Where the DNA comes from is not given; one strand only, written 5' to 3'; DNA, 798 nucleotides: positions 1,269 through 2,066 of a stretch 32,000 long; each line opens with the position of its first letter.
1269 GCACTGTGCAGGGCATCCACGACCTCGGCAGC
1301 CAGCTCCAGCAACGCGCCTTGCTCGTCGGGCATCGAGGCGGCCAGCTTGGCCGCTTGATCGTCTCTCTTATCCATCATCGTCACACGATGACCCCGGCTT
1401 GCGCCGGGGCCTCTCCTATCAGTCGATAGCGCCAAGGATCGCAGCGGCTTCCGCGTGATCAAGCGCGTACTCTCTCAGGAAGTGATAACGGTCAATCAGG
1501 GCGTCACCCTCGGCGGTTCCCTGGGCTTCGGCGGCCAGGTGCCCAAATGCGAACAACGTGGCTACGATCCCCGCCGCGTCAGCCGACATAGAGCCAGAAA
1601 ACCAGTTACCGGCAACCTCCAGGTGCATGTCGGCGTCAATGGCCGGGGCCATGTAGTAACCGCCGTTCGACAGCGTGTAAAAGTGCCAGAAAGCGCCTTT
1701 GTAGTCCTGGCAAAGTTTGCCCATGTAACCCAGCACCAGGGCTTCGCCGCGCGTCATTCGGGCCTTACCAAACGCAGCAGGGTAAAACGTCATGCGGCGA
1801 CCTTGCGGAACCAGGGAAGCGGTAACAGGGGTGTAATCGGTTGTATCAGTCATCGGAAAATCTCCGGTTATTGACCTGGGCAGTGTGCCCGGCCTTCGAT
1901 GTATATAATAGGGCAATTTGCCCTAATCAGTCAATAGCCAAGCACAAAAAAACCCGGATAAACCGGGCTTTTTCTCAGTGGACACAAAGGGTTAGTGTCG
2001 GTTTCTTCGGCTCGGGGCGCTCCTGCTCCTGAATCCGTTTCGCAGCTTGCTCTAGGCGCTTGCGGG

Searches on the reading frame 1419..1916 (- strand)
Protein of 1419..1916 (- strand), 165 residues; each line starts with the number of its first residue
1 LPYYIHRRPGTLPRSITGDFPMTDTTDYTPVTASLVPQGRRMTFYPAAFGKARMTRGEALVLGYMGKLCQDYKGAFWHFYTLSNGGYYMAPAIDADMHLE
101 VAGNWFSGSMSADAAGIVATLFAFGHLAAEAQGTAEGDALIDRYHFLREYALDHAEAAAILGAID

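Call 35: search_protein_families(library=pfam, proteins=[window:1419-1916:-], max_evalue=0.001)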
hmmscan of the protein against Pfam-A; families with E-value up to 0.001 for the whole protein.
window:1419-1916:- (165 aa): 1 family
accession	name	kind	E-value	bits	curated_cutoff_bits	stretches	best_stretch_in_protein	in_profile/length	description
PF03230.18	Antirestrict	-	7.7e-38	129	25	1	70-165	1-92/92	Antirestriction protein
